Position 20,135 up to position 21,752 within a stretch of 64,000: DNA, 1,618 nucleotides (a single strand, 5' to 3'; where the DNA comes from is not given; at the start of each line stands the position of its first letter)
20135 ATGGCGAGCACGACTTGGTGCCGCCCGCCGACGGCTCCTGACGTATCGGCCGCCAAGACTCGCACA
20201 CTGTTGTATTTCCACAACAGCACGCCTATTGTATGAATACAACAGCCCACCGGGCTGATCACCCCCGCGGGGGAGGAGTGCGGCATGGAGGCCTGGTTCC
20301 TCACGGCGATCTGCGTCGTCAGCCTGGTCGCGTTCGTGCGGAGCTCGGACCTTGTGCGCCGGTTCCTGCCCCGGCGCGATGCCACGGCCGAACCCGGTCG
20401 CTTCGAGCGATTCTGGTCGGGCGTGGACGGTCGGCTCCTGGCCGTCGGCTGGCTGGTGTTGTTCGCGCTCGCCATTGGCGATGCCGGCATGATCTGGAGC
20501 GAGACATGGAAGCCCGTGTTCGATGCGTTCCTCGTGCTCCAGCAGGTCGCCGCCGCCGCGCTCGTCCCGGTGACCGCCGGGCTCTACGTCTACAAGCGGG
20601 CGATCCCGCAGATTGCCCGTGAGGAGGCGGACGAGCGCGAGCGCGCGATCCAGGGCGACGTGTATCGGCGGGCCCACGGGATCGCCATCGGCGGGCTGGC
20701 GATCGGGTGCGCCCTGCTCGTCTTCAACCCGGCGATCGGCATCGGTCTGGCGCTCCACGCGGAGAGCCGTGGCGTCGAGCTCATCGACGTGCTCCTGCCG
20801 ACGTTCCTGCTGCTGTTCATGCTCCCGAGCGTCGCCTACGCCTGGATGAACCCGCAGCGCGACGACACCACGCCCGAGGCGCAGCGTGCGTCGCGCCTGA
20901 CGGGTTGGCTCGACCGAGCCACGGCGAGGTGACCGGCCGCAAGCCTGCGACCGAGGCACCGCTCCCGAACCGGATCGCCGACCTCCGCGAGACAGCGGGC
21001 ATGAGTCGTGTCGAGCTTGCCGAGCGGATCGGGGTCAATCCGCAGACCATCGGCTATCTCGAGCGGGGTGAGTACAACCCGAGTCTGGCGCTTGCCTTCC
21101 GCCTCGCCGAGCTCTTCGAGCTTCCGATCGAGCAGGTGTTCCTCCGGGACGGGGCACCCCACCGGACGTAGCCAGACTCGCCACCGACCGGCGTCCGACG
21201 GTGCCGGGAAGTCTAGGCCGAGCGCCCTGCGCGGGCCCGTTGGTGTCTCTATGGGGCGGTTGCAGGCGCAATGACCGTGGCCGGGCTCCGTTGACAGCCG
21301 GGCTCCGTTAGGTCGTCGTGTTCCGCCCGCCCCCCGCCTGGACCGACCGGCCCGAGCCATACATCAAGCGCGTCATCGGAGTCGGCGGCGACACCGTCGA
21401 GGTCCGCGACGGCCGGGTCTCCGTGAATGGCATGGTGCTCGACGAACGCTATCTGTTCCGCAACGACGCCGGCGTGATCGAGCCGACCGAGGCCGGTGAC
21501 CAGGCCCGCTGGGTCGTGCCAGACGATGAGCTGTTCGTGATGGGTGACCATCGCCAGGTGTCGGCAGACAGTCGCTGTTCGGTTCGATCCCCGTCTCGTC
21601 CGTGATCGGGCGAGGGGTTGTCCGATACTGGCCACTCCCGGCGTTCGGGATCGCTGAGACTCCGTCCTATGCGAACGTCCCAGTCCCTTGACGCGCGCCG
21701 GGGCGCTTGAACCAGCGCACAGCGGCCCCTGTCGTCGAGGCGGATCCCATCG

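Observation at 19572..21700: Probable island remnant: membrane proteins, XRE regulator, AT-rich operator, and a truncated lepB with flanking direct repeats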

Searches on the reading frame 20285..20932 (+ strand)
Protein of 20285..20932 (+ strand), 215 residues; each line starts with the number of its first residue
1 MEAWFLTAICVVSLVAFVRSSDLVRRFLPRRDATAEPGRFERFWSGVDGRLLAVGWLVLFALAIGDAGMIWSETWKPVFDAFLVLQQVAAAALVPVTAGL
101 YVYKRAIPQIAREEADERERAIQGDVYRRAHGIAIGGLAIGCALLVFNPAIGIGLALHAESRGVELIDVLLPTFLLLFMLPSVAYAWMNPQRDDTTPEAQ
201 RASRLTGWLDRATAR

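Call 7: search_protein_families(library=pfam, proteins=[window:20285-20929:+], max_evalue=0.01)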
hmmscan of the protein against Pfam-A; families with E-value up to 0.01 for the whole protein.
window:20285-20929:+ (215 aa): 0 families

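Call 10: find_encoding_contigs(protein=window:20285-20932:+, flank=10000, max_places=6)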
Protein window:20285-20932:+ (215 aa): no gene with exactly this product is on record in the collection.

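Call 26: find_homologous_proteins(query=window:20285-20929:+, max_evalue=0.001)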
Query window:20285-20929:+ (215 aa): 94 proteins with E <= 0.001 among 4693 candidates.
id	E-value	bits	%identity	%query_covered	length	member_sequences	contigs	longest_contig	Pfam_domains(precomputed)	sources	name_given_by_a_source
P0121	2.9e-136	470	100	100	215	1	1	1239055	-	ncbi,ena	-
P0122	2.0e-117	408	87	100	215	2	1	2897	-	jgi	jgi:hypothetical protein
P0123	1.5e-111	389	85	100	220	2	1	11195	-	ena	-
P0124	9.9e-98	344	76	100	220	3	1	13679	-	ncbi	-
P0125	7.3e-96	338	73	100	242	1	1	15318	-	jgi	jgi:hypothetical protein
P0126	5.2e-93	329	69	100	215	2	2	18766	-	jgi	jgi:hypothetical protein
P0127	1.9e-91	323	70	100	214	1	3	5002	-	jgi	jgi:hypothetical protein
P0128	2.4e-91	323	73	100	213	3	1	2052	-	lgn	-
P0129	7.6e-88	312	68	100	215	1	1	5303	-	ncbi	-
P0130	7.2e-86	305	68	100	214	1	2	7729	-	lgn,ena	-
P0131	1.9e-85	304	66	100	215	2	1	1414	-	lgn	-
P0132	3.0e-84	300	66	100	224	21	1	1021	-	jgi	-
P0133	2.5e-82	294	66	100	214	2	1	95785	-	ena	-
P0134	3.1e-82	293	65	100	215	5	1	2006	-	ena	-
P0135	2.5e-81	290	65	94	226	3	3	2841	-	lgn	-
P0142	7.2e-80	286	64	100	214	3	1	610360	-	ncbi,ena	-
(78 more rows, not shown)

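Call 27: find_encoding_contigs(protein=P0123, flank=10000, max_places=2)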
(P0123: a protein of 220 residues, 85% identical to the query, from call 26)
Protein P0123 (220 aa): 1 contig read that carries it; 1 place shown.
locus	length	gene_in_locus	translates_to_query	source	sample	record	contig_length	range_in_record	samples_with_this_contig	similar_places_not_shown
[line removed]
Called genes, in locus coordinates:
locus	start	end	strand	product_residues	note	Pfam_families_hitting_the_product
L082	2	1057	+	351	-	?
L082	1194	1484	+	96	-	-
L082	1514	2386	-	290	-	PF07883:Cupin_2 (faint), PF00211:Guanylate_cyc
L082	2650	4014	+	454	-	PF01565:FAD_binding_4, PF08031:BBE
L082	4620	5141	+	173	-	PF02566:OsmC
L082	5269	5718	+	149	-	PF00106:adh_short, PF13561:adh_short_C2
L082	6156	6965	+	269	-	PF13714:PEP_mutase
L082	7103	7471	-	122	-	-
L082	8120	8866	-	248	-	-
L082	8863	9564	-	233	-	PF21531:Rv2175c_wHTH (weak), PF12728:HTH_17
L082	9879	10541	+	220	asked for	-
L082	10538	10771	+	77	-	PF12844:HTH_19 (weak), PF13560:HTH_31, PF01381:HTH_3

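Call 28: find_encoding_contigs(protein=P0124, flank=10000, max_places=2)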
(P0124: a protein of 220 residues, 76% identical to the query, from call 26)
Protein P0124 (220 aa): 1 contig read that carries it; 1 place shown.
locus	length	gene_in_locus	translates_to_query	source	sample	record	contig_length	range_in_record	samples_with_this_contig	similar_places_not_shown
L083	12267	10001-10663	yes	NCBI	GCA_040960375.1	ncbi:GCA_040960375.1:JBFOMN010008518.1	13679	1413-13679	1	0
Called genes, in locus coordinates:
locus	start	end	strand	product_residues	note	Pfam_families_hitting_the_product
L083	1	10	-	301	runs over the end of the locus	PF00528:BPD_transp_1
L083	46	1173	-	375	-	PF01547:SBP_bac_1, PF13416:SBP_bac_8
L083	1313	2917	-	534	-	PF01266:DAO (weak), PF07992:Pyr_redox_2 (faint), PF12831:FAD_oxidored (weak), PF13450:NAD_binding_8, PF01593:Amino_oxidase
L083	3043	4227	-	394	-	PF00294:PfkB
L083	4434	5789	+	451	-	PF02310:B12-binding (weak), PF04055:Radical_SAM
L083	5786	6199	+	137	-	-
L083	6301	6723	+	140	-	-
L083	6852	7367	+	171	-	PF02566:OsmC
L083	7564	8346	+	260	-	-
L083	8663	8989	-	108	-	-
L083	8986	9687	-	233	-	PF21531:Rv2175c_wHTH (weak), PF12728:HTH_17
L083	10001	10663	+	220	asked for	-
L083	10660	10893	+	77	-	PF12844:HTH_19 (weak), PF13560:HTH_31, PF01381:HTH_3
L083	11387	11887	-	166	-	PF18914:DUF5666 (weak)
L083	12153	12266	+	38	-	?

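Call 29: find_encoding_contigs(protein=P0125, flank=10000, max_places=2)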
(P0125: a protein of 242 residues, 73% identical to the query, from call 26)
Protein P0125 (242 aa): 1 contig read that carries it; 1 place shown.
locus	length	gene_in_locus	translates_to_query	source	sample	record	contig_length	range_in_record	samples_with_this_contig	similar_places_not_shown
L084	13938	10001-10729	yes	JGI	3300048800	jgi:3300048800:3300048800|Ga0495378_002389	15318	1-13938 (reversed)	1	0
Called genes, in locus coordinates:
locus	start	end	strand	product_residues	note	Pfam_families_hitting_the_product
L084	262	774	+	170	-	-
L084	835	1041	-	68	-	-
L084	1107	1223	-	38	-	-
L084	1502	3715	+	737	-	PF04020:Phage_holin_4_2, PF01663:Phosphodiest (weak)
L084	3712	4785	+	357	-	-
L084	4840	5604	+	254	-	PF01569:PAP2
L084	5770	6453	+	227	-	PF01569:PAP2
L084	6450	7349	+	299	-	PF00781:DAGK_cat, PF01513:NAD_kinase (weak), PF19279:YegS_C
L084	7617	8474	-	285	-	PF25174:Beta-prop_THOC3 (faint), PF26549:Tricorn_N (faint), PF00930:DPPIV_N (faint), PF07676:PD40 (weak), PF26550:Tricorn_2nd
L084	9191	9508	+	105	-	-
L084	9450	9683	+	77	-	-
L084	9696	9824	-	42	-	-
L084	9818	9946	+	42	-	-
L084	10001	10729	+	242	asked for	-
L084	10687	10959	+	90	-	PF01381:HTH_3, PF13560:HTH_31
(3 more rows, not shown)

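Call 34: find_encoding_contigs(protein=P0122, flank=10000, max_places=3)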
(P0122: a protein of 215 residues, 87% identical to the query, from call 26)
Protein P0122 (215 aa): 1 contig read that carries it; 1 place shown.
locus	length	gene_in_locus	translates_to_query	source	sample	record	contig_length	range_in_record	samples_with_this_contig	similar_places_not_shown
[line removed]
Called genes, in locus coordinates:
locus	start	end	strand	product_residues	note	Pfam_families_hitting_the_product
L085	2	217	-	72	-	?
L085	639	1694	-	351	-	PF04542:Sigma70_r2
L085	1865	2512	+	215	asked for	-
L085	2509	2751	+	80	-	PF13560:HTH_31, PF01381:HTH_3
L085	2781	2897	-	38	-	?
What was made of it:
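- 20929..21171 (+): XRE/Cro-C1-type HTH regulator (80 aa). Its GTG start overlaps the TGA of the membrane gene (GTGA), so the two are translationally coupled. The same overlap appears in the gene calls for L082, L083 and L085 (calls 27, 28, 34).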

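Call 54: search_protein_families(library=ncbifam, proteins=[window:20285-20929:+], max_evalue=0.01)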
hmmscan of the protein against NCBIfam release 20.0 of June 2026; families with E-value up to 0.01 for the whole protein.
window:20285-20929:+ (215 aa): 0 families

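Call 55: search_protein_families(library=phrogs, proteins=[window:20285-20929:+], max_evalue=0.01)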
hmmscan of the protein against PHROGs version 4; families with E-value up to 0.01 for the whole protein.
window:20285-20929:+ (215 aa): 0 families

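Call 68: predict_structure(alignment_id=A5)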
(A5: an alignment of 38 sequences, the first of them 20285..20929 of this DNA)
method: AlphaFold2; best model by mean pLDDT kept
length: 215 residues; sequences in the alignment: 38
mean_pLDDT: 63.3   pTM: 0.44
mean pLDDT of the five models: 63.3, 63.3, 61.4, 55.4, 52.1
residues with pLDDT >= 90: 0; 70-90: 67; 50-70: 120; < 50: 28
segments of 3 or more residues with pLDDT < 50: 1-4, 104-115, 192-200
pLDDT, mean of each block of 10 residues (from residue 1): 52 60 58 58 64 76 62 73 75 67 46 48 60 70 74 76 70 70 66 46 59 65
secondary structure, 60 per line:
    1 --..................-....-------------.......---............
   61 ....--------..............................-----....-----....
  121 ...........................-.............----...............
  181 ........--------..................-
elements in order: H3-20 H22-25 H39-45 H49-64 H73-102 H108-111 H117-147 H149-161 H166-188 H197-214
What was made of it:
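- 20285..20932 (+): 215-aa multi-helix membrane protein, lineage-specific family without a Pfam model. First gene of the operon. The AlphaFold model is all-helical but low confidence (pLDDT 63, call 68).
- Tried and rejected: The structure prediction of the 215-aa protein was too weak for a fold search (pLDDT 63, pTM 0.44, call 68), so none was run.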

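Call 73: list_cluster_members(proteins=[P0121, P0080, P0235])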
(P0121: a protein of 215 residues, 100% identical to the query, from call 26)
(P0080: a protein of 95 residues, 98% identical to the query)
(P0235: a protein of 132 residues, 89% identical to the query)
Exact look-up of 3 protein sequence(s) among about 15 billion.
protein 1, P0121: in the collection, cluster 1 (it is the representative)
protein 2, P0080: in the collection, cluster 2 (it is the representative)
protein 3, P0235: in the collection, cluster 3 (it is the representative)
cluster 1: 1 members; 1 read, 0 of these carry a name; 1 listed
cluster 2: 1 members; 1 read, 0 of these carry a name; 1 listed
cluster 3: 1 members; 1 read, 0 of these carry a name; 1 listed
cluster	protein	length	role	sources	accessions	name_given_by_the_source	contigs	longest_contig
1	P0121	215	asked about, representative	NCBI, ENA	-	-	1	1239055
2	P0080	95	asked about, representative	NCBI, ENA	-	-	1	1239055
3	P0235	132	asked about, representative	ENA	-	-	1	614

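Call 75: find_encoding_contigs(protein=P0142, flank=6000, max_places=2)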
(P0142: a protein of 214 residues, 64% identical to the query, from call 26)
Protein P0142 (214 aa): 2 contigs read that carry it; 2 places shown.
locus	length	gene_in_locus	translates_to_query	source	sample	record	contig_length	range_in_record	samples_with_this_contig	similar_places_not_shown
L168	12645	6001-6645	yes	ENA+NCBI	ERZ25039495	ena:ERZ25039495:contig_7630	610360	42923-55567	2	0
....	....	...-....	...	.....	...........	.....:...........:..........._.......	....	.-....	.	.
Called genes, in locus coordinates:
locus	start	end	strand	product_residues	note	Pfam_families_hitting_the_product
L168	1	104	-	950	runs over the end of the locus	PF13091:PLDc_2 (faint)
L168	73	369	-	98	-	-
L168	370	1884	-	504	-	-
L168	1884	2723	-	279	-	PF08843:AbiEii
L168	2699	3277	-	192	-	PF13338:AbiEi_4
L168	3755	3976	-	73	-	-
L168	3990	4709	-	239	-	PF01510:Amidase_2, PF01476:LysM (weak)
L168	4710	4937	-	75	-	-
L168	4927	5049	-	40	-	-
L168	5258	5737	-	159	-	-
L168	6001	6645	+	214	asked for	-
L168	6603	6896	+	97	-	PF13560:HTH_31, PF01381:HTH_3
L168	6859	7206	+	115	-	-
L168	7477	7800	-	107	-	-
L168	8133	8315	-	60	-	-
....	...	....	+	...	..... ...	-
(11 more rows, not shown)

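Call 76: find_encoding_contigs(protein=P0133, flank=6000, max_places=2)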
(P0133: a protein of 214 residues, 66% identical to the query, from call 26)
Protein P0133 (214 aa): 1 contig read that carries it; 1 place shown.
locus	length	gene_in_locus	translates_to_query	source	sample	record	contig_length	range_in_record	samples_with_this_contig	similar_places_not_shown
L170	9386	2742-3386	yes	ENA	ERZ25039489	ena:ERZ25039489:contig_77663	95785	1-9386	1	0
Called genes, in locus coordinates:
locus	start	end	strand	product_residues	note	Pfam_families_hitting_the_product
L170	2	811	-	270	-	?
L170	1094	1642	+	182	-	PF13338:AbiEi_4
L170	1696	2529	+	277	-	PF08843:AbiEii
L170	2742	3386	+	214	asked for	-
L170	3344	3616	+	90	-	PF01381:HTH_3, PF13560:HTH_31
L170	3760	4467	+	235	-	PF14137:DUF4304 (weak)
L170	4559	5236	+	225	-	PF13338:AbiEi_4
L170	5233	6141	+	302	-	PF08843:AbiEii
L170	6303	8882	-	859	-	PF02810:SEC-C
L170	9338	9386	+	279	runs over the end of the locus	PF08501:Shikimate_dh_N, PF18317:SDH_C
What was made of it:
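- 20285..20932 (+): Always followed by an overlapping XRE gene (calls 27-29, 34, 75, 76).
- The operator-membrane-XRE cassette has different neighbours in every relative examined (calls 27-29, 34, 75, 76). In two of them it sits among AbiEi/AbiEii and toxin-antitoxin modules, which are typical of variable regions (calls 75, 76).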

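Call 77: search_protein_families(library=padloc, proteins=[window:20285-20929:+], max_evalue=0.01)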
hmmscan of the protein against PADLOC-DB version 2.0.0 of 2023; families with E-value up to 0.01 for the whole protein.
window:20285-20929:+ (215 aa): 0 families

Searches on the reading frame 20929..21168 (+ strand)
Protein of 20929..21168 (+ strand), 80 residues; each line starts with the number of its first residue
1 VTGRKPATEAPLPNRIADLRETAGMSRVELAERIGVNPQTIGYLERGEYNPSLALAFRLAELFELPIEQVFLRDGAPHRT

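Call 7: search_protein_families(library=pfam, proteins=[window:20932-21168:+], max_evalue=0.01)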
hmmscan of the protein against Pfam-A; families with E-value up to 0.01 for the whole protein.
window:20932-21168:+ (79 aa): 7 families
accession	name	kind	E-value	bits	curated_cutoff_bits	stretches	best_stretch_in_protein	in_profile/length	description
PF01381.28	HTH_3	-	8.3e-15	55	23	1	15-67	1-53/55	Helix-turn-helix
PF13560.12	HTH_31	-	5.8e-11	43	27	1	14-67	5-59/64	Helix-turn-helix domain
PF12844.13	HTH_19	-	4.7e-05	23.7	30.2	1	14-70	3-59/64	Helix-turn-helix domain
PF13412.12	HTH_24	-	0.0029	17.6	21.9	1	18-40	12-34/48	Winged helix-turn-helix DNA-binding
PF13413.12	HTH_25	-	0.0031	17.7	24.6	1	17-49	4-36/62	Helix-turn-helix domain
PF13936.12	HTH_38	-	0.007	16.5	27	0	13-42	11-39/44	Helix-turn-helix domain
PF13443.12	HTH_26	-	0.0071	17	22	1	15-69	2-57/63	Cro/C1-type HTH DNA-binding domain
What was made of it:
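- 20929..21171 (+): HTH_3 E=8.3e-15, 55 bits against a cut-off of 23 (call 7).
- Checked: 20929-21171, HTH_3, E=8e-15 (call 7).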

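Call 47: find_encoding_contigs(protein=window:20929-21168:+, flank=10000, max_places=6)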
Protein seq(80 aa) (80 aa): no gene with exactly this product is on record in the collection.

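Call 54: search_protein_families(library=ncbifam, proteins=[window:20932-21168:+], max_evalue=0.01)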
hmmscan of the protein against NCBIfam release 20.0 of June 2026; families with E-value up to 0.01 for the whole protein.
window:20932-21168:+ (79 aa): 12 families
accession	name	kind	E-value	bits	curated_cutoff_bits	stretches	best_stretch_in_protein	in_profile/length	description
NF041951.1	phage_RstR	subfamily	9.3e-08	32.3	80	1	12-70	4-62/108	RstR family transcriptional repressor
NF006015.0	PRK08154.1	subfamily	2.6e-07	30.1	204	1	11-70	31-90/314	anaerobic benzoate catabolism transcriptional regulator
NF052239.1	antitox_spr1629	equivalog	3.9e-07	29.5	335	1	14-65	6-57/377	spr1629 family repressor/antitoxin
TIGR02612.1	mob_myst_A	hypoth_equivalog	3.9e-06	26.8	122.6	1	8-54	23-69/150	mobile mystery protein A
TIGR00270.2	TIGR00270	equivalog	6.1e-06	26.1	110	1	13-63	78-128/159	multiprotein bridging factor aMBF1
NF003162.0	PRK04140.1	equivalog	6.8e-06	25.3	263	1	14-67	130-183/317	transcriptional regulator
NF007408.0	PRK09943.1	equivalog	1.4e-05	24.8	211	1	13-73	10-70/185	HTH-type transcriptional regulator PuuR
TIGR03070.1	couple_hipB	subfamily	5.4e-05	23.1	71.65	1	13-63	5-55/58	type II toxin-antitoxin system Y4mF family antitoxin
NF010465.0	PRK13890.1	equivalog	0.00032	20.8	96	1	17-67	12-62/121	conjugal transfer protein TrbA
TIGR03830.1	CxxCG_CxxCG_HTH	subfamily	0.00044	20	61.8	1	10-54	65-109/127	type II TA system antitoxin MqsA family protein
TIGR02607.1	antidote_HigA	equivalog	0.0038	17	47.7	1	23-63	20-60/81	HigA family addiction module antitoxin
NF007271.0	PRK09726.1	equivalog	0.0042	17.1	79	1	11-76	13-78/88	type II toxin-antitoxin system antitoxin HipB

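Call 55: search_protein_families(library=phrogs, proteins=[window:20932-21168:+], max_evalue=0.01)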
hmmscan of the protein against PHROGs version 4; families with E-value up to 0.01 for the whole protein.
window:20932-21168:+ (79 aa): 22 families
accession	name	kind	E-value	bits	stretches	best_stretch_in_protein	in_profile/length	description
phrog_3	-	transcription regulation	6e-12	47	1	11-73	89-149/430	transcriptional repressor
phrog_8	-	transcription regulation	2e-10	41.7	1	11-66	77-132/346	transcriptional regulator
phrog_1373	-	transcription regulation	2.4e-10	41.7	1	11-71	64-124/166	transcriptional regulator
phrog_4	-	transcription regulation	1.9e-09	38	1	11-76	137-198/400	transcriptional repressor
phrog_5823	-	transcription regulation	2.9e-09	37.6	1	11-70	7-67/404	transcriptional regulator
phrog_2439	-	transcription regulation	1.6e-08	34.8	1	12-70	9-67/367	transcriptional regulator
phrog_2328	-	transcription regulation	3.8e-08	34.2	1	3-67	9-72/128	transcriptional repressor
phrog_25914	-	DNA, RNA and nucleotide metabolism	3.1e-07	31.4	1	19-70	34-85/96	HTH DNA binding protein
phrog_2104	-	unknown function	1.7e-06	29.1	1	12-58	41-87/103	-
phrog_12258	-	DNA, RNA and nucleotide metabolism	9.2e-05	23.6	1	14-76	18-84/123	HTH DNA binding protein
phrog_7241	-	transcription regulation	0.00026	22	1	15-69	66-120/122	transcriptional regulator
phrog_3949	-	transcription regulation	0.00038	21.5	1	13-74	19-77/161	transcriptional repressor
phrog_2967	-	transcription regulation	0.00048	20.7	1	13-63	13-63/225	transcriptional regulator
phrog_1994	-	DNA, RNA and nucleotide metabolism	0.00066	20.6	1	13-69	2-58/170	DNA binding protein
phrog_4836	-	transcription regulation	0.00071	20.2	1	13-53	78-118/194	CII-like regulator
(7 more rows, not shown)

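Call 77: search_protein_families(library=padloc, proteins=[window:20932-21168:+], max_evalue=0.01)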
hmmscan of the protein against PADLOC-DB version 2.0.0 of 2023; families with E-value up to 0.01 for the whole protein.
window:20932-21168:+ (79 aa): 18 families
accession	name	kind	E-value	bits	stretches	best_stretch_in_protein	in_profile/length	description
PDLC03952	RmrA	-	1.8e-10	38.3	1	10-72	22-83/395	-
PDLC03947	RmrA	-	9.9e-09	32.5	1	7-68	8-69/383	-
PDLC02926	HTH_VI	-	1.7e-08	32.6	1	15-71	6-62/92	-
PDLC03955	RmrA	-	4.7e-08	30.7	1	12-76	22-84/371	-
PDLC03945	RmrA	-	9.8e-08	29.5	1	14-65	6-57/394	-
PDLC03949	RmrA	-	6.5e-07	26.5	1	12-70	4-62/363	-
PDLC03951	RmrA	-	8.2e-07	26.3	1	12-67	10-65/400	-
PDLC03944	RmrA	-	8.2e-06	23.1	1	13-68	9-64/384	-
PDLC03948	RmrA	-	1.3e-05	22.3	1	11-73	9-70/397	-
PDLC03954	RmrA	-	1.7e-05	22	1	12-67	12-67/380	-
PDLC04142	capH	-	1.9e-05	23.7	1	11-63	7-59/103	capH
PDLC03946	RmrA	-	6.1e-05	19.9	1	14-72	6-64/357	-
PDLC03956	RmrA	-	0.00018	18.7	1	8-73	6-71/399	-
PDLC03666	Control_protein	-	0.00052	18.4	1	15-74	11-71/77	control protein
PDLC03664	Control_protein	-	0.00066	18.1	1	13-63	16-66/74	control protein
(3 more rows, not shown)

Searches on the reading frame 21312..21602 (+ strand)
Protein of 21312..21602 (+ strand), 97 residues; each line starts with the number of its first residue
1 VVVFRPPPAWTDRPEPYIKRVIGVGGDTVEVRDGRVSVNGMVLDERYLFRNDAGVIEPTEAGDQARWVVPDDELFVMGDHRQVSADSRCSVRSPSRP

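Call 7: search_protein_families(library=pfam, proteins=[window:21312-21602:+], max_evalue=0.01)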
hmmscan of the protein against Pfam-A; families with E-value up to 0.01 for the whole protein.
window:21312-21602:+ (97 aa): 1 family
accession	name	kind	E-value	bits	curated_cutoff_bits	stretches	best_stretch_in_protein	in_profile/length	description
PF10502.14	Peptidase_S26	-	1.9e-23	83.7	22.9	1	1-89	60-150/168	Signal peptidase, peptidase S26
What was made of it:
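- Checked: Window 21312-21602 matches Pfam Peptidase_S26 positions 60-150 of 168 (E=1.9e-23, call 7).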
